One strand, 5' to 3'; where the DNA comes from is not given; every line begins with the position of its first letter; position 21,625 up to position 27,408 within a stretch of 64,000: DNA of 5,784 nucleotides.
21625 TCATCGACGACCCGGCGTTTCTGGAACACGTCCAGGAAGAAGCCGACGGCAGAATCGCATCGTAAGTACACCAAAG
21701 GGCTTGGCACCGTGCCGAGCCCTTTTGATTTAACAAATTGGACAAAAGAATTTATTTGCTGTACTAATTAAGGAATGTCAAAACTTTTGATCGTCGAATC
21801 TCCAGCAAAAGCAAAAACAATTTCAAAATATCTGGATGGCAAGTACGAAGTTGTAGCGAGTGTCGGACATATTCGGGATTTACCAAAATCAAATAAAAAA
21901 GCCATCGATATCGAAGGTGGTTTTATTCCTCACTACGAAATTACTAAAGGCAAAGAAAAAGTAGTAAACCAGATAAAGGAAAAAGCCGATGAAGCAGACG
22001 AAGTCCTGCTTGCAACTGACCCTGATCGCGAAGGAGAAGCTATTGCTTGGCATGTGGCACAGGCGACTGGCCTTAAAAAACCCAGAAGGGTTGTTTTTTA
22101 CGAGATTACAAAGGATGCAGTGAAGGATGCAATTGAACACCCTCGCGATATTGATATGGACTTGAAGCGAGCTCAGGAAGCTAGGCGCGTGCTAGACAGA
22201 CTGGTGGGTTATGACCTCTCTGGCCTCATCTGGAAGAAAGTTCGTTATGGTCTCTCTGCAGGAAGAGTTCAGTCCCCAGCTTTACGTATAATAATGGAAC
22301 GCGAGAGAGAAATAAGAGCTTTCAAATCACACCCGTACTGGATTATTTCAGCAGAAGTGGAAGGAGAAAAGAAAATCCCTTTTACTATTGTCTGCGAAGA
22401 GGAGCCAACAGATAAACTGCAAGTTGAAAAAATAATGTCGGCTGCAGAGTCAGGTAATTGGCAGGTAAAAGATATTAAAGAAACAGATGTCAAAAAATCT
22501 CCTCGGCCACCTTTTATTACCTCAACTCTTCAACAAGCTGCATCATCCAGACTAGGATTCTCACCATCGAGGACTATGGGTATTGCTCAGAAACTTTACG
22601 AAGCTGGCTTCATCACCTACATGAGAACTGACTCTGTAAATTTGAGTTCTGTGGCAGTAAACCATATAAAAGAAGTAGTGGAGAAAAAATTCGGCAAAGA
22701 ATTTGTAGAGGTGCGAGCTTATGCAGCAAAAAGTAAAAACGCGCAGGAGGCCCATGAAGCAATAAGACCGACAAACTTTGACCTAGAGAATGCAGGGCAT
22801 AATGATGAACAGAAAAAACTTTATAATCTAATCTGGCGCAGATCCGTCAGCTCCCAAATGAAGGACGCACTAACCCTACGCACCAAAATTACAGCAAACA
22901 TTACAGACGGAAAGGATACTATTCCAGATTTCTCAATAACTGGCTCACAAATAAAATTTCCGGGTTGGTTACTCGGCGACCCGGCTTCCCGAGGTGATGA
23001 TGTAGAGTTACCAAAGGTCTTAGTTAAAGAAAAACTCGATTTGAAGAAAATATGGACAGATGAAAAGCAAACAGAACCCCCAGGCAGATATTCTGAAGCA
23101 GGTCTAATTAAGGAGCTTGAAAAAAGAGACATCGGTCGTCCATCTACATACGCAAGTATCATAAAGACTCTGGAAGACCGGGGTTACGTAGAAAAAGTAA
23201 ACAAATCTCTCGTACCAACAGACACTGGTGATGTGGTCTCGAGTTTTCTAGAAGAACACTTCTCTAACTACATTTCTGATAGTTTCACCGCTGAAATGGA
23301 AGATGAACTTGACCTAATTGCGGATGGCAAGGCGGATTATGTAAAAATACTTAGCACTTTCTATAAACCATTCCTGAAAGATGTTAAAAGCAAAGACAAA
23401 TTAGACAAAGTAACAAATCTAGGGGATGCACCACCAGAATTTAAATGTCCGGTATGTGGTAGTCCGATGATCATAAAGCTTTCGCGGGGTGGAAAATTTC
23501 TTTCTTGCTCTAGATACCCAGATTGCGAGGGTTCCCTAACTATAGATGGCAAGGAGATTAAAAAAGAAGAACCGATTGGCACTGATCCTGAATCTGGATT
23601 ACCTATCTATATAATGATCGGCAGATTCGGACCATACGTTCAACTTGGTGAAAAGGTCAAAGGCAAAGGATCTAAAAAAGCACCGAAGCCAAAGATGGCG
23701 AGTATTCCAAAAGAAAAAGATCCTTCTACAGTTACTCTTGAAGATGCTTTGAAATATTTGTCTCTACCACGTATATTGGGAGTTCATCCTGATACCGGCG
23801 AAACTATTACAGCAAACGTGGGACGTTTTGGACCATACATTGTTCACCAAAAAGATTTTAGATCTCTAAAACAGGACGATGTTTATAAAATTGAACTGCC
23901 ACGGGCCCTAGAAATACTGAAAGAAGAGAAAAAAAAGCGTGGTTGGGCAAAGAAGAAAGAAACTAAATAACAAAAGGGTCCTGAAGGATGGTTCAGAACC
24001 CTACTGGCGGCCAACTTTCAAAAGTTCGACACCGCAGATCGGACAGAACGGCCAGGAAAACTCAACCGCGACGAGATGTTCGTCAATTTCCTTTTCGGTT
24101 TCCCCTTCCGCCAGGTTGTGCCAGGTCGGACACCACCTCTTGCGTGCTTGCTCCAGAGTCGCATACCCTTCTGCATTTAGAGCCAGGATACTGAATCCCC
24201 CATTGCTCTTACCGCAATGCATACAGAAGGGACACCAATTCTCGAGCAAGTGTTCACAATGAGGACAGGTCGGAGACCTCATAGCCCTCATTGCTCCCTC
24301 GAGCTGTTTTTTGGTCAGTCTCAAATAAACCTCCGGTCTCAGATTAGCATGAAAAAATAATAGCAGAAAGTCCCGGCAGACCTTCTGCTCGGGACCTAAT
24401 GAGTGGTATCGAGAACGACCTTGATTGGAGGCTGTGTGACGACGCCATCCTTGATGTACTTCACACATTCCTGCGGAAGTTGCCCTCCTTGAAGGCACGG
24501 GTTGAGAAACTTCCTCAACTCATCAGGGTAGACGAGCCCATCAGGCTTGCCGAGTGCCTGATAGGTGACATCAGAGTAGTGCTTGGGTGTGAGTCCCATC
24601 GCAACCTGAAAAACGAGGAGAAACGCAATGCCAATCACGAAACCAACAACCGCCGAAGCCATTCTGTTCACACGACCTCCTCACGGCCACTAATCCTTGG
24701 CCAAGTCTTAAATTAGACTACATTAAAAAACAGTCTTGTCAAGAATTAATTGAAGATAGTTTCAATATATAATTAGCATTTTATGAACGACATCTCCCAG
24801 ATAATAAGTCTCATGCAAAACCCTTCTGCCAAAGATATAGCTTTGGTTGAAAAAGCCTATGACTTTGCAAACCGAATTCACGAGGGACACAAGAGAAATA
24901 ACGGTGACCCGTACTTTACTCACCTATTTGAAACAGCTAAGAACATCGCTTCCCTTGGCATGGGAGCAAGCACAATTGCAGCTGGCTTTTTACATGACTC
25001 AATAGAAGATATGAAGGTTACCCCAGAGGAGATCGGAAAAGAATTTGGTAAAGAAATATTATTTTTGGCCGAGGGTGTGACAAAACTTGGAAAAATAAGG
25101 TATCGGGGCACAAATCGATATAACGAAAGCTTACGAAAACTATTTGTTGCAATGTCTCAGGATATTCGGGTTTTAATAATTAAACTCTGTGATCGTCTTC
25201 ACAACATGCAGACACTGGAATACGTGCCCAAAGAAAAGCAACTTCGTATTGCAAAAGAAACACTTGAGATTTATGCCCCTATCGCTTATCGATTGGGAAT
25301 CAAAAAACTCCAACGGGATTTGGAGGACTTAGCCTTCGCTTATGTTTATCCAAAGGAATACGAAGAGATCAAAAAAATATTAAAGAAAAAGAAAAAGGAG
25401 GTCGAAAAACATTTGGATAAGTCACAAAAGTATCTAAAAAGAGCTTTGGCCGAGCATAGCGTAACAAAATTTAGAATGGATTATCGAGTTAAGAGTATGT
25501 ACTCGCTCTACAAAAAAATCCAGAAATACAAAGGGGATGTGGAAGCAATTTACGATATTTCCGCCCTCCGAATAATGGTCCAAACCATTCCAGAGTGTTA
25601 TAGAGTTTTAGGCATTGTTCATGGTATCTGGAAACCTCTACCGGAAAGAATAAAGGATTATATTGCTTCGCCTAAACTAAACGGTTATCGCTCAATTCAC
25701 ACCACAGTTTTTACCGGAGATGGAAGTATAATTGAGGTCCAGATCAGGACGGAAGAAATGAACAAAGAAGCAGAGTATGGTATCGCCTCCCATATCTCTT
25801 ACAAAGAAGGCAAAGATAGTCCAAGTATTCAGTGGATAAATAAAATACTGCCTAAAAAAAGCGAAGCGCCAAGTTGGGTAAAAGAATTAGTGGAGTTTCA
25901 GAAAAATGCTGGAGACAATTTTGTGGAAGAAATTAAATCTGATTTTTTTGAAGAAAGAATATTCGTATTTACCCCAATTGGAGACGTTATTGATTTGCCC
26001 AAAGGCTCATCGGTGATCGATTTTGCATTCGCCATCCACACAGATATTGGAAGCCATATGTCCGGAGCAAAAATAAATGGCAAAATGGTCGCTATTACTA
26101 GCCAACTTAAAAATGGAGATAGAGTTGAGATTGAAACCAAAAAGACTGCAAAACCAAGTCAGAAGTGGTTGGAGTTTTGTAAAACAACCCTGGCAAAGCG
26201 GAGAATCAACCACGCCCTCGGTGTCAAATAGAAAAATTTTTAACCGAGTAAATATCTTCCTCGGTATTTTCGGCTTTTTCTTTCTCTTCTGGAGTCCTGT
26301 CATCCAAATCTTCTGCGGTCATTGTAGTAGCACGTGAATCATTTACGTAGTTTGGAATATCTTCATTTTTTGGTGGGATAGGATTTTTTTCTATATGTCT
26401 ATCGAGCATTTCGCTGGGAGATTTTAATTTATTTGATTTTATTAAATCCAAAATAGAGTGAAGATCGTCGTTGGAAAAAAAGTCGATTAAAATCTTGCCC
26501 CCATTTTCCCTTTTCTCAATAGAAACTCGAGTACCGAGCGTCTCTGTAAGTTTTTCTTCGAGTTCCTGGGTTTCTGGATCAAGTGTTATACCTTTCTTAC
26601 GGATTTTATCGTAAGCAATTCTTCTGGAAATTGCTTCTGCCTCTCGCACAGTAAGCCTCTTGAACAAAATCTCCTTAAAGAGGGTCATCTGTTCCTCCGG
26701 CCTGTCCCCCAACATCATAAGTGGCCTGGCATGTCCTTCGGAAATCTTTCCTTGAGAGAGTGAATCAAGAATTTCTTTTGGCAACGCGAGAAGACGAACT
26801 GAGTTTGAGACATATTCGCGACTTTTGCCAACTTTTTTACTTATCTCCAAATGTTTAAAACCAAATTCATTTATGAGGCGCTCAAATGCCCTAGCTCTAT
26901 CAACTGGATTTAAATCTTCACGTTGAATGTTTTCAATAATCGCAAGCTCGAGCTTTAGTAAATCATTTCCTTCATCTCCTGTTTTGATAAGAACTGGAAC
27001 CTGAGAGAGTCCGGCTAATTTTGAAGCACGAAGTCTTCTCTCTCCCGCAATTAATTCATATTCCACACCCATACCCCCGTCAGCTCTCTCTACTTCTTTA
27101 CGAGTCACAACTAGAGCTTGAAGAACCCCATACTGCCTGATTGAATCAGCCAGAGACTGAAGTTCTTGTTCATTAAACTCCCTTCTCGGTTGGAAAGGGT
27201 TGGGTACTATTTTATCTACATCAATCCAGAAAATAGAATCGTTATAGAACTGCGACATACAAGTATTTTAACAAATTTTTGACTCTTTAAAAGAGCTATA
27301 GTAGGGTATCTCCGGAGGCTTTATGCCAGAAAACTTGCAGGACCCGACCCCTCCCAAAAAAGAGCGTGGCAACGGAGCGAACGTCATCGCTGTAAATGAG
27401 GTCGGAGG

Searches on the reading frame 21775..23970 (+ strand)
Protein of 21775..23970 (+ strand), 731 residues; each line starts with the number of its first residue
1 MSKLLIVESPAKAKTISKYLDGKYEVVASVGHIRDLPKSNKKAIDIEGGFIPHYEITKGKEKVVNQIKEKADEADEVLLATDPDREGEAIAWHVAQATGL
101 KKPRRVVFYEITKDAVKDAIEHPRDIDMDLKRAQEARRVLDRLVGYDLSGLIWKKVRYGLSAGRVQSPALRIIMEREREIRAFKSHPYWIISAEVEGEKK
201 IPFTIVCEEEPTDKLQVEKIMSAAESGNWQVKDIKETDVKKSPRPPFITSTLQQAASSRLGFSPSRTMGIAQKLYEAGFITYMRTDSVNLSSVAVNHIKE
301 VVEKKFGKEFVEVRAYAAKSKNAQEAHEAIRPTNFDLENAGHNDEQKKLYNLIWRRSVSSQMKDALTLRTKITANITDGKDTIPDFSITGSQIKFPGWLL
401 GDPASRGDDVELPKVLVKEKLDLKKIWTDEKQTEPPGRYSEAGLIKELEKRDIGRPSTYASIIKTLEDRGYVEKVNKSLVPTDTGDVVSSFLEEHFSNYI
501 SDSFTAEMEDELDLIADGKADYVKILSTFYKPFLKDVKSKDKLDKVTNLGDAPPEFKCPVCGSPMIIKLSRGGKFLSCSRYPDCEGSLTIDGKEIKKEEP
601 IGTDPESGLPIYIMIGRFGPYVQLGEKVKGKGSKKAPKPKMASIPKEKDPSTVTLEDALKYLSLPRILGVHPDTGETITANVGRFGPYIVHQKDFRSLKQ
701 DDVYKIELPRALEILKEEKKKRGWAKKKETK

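Call 7: search_protein_families(library=pfam, proteins=[window:21775-23970:+], max_evalue=0.001)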
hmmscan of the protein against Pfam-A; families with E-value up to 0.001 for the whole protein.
window:21775-23970:+ (731 aa): 4 families
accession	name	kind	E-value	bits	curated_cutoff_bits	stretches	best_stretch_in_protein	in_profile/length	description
PF01131.25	Topoisom_bac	-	1.7e-120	403.2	35.1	1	126-526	2-410/411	DNA topoisomerase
PF13368.11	Toprim_C_rpt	-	6e-35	119.4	22.3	2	671-723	1-54/57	Topoisomerase C-terminal repeat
PF01751.28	Toprim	-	5.5e-24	84.6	23.1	1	4-111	2-96/96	Toprim domain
PF01396.24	Zn_ribbon_Top1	-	3.6e-12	46.3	32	1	557-585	3-31/39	Topoisomerase DNA binding C4 zinc finger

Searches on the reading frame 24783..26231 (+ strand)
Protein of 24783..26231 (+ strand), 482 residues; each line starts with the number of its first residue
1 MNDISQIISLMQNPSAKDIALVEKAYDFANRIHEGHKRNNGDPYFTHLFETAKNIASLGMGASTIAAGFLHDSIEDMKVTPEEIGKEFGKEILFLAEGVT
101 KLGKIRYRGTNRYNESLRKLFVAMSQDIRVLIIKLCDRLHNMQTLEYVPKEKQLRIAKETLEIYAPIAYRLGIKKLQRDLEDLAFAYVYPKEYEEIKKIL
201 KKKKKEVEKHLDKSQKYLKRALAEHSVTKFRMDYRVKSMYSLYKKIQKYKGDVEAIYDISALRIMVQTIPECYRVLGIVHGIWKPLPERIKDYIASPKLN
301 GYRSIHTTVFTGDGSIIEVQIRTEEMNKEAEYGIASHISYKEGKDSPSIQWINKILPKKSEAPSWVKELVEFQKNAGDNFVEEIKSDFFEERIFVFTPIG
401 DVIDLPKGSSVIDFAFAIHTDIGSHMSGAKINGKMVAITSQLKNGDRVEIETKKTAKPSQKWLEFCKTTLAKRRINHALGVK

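Call 7: search_protein_families(library=pfam, proteins=[window:24783-26231:+], max_evalue=0.001)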
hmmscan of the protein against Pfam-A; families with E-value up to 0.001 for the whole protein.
window:24783-26231:+ (482 aa): 4 families
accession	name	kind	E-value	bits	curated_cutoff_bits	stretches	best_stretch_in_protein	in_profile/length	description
PF13328.12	HD_4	-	5.3e-43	146.9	27.2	1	25-173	1-155/156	HD domain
PF04607.23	RelA_SpoT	-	4.2e-39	133.8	27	1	235-344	2-112/113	Region found in RelA / SpoT proteins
PF02824.27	TGS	-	5.4e-22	78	22.2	1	393-450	1-58/60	TGS domain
PF01966.28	HD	-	1e-08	35.9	22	1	44-142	1-116/116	HD domain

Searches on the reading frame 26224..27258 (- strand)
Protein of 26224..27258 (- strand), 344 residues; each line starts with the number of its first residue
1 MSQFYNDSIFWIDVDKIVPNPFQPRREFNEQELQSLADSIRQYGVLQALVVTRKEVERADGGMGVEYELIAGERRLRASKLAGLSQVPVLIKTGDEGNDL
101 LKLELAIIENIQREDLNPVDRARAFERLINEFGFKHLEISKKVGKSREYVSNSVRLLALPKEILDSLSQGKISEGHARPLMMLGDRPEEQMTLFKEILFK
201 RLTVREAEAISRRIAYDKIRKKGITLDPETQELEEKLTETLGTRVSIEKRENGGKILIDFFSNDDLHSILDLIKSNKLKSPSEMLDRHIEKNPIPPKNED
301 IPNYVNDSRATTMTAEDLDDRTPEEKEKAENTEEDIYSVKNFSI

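Call 22: search_protein_families(library=pfam, proteins=[window:26224-27258:-], max_evalue=0.001)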
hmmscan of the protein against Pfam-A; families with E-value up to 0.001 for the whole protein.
window:26224-27258:- (344 aa): 3 families
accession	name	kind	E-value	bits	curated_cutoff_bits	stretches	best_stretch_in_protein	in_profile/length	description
PF17762.8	HTH_ParB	-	1.9e-30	105.5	22.6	1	114-214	1-100/102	ParB HTH domain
PF02195.25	ParB_N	-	3.4e-25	88.4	26.3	1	11-112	5-95/95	ParB N-terminal domain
PF23552.2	ParB_C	-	2.8e-12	46.3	23.8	1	227-274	2-50/50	ParB dimerisation domain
